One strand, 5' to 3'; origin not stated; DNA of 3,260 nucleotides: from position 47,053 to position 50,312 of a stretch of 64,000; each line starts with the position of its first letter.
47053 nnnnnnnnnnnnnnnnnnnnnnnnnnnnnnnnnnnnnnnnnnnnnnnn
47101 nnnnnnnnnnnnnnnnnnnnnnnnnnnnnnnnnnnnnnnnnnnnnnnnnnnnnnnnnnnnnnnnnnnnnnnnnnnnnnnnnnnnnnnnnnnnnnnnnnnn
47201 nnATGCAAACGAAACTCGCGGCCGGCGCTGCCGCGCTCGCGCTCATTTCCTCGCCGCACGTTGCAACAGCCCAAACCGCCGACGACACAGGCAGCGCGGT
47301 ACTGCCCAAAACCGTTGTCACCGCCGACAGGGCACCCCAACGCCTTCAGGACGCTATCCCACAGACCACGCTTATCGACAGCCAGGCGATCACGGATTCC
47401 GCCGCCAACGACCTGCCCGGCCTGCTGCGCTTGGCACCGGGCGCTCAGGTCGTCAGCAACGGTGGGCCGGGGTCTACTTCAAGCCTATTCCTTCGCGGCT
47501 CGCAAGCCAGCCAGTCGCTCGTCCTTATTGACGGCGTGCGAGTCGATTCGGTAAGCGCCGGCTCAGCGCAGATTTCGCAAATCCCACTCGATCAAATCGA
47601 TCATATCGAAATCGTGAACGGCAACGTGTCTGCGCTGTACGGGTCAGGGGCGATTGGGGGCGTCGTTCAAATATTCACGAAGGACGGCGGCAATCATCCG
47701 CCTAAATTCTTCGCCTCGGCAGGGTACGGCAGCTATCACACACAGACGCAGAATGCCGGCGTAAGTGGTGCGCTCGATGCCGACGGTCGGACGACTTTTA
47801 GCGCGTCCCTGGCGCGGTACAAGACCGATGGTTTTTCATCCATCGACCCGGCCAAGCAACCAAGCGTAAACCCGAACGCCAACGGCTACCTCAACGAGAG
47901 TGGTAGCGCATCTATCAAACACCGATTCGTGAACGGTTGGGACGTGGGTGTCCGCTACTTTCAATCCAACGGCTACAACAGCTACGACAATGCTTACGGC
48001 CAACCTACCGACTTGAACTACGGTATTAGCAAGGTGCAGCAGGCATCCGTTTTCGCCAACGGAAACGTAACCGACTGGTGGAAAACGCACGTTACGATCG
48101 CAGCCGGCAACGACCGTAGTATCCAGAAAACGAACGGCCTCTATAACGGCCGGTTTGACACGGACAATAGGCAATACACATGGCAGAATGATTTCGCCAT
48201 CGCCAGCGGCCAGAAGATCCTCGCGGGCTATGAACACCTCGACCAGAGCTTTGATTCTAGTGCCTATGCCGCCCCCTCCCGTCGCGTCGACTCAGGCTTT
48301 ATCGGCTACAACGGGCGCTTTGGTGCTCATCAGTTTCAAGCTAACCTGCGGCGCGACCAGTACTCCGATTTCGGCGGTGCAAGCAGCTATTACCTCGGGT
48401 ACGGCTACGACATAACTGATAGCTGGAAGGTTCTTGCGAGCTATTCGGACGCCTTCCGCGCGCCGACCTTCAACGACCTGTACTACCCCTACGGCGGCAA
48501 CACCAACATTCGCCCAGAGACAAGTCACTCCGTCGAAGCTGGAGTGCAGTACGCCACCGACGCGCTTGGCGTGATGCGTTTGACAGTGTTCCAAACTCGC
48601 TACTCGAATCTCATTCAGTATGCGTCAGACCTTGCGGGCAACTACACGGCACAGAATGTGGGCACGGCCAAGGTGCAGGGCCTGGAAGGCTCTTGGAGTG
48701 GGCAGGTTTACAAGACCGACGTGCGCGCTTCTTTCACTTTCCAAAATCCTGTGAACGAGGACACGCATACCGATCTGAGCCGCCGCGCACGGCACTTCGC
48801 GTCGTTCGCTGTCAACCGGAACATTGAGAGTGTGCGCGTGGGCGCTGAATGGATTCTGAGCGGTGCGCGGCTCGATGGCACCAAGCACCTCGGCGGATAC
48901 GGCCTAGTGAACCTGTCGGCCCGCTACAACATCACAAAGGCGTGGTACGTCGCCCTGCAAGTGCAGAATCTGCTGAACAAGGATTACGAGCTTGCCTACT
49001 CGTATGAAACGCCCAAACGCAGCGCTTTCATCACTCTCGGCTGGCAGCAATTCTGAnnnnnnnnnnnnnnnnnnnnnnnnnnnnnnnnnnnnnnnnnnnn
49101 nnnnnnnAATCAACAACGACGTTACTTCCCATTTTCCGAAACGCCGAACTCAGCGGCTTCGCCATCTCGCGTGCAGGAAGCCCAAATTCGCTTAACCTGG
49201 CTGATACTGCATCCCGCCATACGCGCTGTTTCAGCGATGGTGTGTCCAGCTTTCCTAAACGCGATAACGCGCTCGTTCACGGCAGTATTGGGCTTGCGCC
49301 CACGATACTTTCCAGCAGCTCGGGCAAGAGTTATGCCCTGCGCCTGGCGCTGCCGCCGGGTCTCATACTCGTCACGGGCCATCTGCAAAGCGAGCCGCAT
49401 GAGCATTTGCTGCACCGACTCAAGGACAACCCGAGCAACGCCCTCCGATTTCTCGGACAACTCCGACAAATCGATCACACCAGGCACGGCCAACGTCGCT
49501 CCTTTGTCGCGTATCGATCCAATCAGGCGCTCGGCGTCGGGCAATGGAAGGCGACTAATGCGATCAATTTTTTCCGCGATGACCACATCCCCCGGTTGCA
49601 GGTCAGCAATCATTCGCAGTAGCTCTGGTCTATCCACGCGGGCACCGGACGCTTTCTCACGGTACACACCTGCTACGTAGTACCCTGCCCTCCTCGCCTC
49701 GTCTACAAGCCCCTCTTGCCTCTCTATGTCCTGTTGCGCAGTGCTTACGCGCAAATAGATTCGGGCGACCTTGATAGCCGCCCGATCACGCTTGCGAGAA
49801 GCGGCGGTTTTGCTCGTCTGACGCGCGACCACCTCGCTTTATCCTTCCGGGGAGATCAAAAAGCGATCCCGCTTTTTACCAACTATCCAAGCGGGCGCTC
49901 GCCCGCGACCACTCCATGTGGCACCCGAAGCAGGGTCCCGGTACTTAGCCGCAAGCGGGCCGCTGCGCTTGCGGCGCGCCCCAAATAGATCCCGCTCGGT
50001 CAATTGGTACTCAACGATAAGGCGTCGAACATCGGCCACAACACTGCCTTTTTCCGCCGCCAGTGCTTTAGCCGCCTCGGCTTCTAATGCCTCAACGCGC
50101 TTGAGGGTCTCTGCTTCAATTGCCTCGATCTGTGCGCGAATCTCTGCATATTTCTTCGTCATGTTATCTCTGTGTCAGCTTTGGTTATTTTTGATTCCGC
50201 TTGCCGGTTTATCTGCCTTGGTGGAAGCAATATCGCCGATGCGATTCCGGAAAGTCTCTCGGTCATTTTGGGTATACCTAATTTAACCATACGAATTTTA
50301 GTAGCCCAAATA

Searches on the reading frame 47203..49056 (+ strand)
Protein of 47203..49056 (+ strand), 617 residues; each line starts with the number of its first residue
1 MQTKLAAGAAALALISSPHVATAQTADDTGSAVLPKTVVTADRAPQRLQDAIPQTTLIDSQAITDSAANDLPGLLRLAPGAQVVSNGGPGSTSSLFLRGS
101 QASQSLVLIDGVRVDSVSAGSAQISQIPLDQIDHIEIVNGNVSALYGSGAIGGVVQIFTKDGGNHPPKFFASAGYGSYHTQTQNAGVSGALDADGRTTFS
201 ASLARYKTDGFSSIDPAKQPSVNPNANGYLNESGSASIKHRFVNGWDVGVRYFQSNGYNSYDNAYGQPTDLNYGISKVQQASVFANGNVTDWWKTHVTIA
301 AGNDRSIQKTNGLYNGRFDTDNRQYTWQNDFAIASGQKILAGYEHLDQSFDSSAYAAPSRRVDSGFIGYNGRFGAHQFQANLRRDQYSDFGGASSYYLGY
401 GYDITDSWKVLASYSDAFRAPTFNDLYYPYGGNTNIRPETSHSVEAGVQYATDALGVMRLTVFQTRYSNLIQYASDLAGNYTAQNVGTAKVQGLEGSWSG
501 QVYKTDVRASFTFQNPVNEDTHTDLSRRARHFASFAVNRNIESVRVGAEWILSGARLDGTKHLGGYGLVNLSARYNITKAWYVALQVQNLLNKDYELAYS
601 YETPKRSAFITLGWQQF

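Call 11: search_protein_families(library=ncbifam, max_evalue=0.01, proteins=[window:47203-49056:+])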
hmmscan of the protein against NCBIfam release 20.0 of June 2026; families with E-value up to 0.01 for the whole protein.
window:47203-49056:+ (617 aa): 25 families
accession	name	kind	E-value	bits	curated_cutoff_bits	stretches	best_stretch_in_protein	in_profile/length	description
TIGR01779.1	TonB-B12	equivalog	1e-127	427.3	599.7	1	12-615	10-613/614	TonB-dependent vitamin B12 receptor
NF007926.1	PRK10641.1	equivalog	1.9e-77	261.3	836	1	30-611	23-612/617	TonB-dependent vitamin B12 receptor BtuB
TIGR01783.1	TonB-siderophor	subfamily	9.7e-40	136.8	223.5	2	52-211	2-158/649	TonB-dependent siderophore receptor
TIGR01786.1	TonB-hemlactrns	subfamily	4.7e-35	121.1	323.75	2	304-607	383-698/719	TonB-dependent hemoglobin/transferrin/lactoferrin family receptor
TIGR01785.1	TonB-hemin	subfamily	2.5e-34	118.7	316.85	2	37-290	4-259/677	TonB-dependent heme/hemoglobin receptor family protein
NF041535.1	TonB_rec_PqqU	equivalog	1.9e-25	89.2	1200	2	94-222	60-194/676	TonB-dependent receptor PqqU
NF007478.2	PRK10064.1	equivalog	4.3e-23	81.4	745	1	36-164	32-162/663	catecholate siderophore receptor CirA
NF010012.0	PRK13486.1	equivalog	2.7e-22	78.9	924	2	37-163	28-161/696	TonB-dependent receptor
NF010010.0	PRK13483.1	equivalog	6.5e-22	77.3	927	1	9-161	9-164/660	ligand-gated channel protein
NF010051.0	PRK13528.1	subfamily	6.8e-22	77.5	583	2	10-165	14-177/727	FepA family TonB-dependent siderophore receptor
NF010048.1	PRK13524.1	subfamily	7.3e-22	77.6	493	2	19-289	25-294/744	FepA family TonB-dependent siderophore receptor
NF010038.0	PRK13513.1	equivalog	9e-22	77.4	942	1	8-162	12-167/659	ligand-gated channel protein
NF053590.1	TonB_dep_TOL0244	equivalog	2.3e-18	66.2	645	2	38-166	15-146/604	TOL_0244 family TonB-dependent receptor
NF010011.0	PRK13484.1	equivalog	2.1e-17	62.7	1197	2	9-164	8-163/682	IreA family TonB-dependent siderophore receptor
NF038079.1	TonB_sider_MxcH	equivalog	6.2e-17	60.9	925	2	27-182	108-260/792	TonB-dependent siderophore myxochelin receptor MxcH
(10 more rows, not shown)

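Call 12: search_protein_families(library=pfam, max_evalue=0.01, proteins=[window:47203-49056:+])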
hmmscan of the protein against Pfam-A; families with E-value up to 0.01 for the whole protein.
window:47203-49056:+ (617 aa): 2 families
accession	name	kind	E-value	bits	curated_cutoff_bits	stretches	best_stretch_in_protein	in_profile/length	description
PF00593.30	TonB_dep_Rec_b-barrel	-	8.8e-42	144.9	27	1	177-590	8-436/436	TonB dependent receptor-like, beta-barrel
PF07715.20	Plug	-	1.2e-22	80.9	23.9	1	52-154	6-107/107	TonB-dependent Receptor Plug Domain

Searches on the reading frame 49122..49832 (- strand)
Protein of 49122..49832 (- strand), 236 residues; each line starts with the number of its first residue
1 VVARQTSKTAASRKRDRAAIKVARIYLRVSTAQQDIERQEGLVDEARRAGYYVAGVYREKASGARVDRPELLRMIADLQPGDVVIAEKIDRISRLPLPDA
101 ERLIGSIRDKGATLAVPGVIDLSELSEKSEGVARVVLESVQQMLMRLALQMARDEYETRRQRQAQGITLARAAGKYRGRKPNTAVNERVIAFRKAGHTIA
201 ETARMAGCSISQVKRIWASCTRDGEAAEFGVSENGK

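Call 11: search_protein_families(library=ncbifam, max_evalue=0.01, proteins=[window:49122-49832:-])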
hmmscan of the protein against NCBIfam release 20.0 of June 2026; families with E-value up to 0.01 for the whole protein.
window:49122-49832:- (236 aa): 5 families
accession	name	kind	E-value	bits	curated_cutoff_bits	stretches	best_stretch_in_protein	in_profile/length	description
NF033518.0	transpos_IS607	equivalog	1.1e-06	28.3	110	1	14-96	47-134/187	IS607 family transposase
NF049883.1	resolv_YneB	equivalog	1.3e-05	24.8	175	1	24-84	3-68/211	YneB family resolvase-like protein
NF009949.0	PRK13413.1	equivalog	2.9e-05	23.8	272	1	26-94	5-75/203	master DNA invertase Mpi family serine-type recombinase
NF047343.1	SCCmet_CcrB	equivalog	0.00065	18.5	900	1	21-94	7-89/542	cassette chromosome recombinase CcrB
NF041201.1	recomb_XisF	equivalog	0.00074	18.6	375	1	26-161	4-138/465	fdxN element excision recombinase XisF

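Call 12: search_protein_families(library=pfam, max_evalue=0.01, proteins=[window:49122-49832:-])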
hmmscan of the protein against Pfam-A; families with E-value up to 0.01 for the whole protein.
window:49122-49832:- (236 aa): 5 families
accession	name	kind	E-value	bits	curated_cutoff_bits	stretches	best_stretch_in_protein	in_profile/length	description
PF00239.26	Resolvase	-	1.5e-20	74.2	23.3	1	25-176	3-145/145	Resolvase, N terminal domain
PF02796.21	HTH_7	-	1.3e-05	25.6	23.8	1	178-218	1-43/45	Helix-turn-helix domain of resolvase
PF13518.12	HTH_28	-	0.0016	18.9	25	1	188-217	4-33/52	Helix-turn-helix domain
PF13384.12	HTH_23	-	0.0021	18.3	24.6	0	188-216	9-37/50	Homeodomain-like domain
PF00317.26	Ribonuc_red_lgN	-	0.0046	17.4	28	1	136-158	23-45/77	Ribonucleotide reductase, all-alpha domain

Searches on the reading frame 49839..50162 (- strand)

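Call 11: search_protein_families(library=ncbifam, max_evalue=0.01, proteins=[window:49839-50162:-])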
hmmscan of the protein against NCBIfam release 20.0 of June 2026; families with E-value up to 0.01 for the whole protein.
window:49839-50162:- (107 aa): 0 families

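Call 12: search_protein_families(library=pfam, max_evalue=0.01, proteins=[window:49839-50162:-])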
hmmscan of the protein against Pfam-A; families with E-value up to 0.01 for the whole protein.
window:49839-50162:- (107 aa): 2 families
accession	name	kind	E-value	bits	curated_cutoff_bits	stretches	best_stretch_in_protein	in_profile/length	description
PF00816.26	Histone_HNS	-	4.3e-13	49.2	25.6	1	72-103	1-38/38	H-NS histone C-terminal domain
PF22733.1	NNH1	-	0.0032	18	27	1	7-87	46-128/177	NACHT N-terminal Helical domain 1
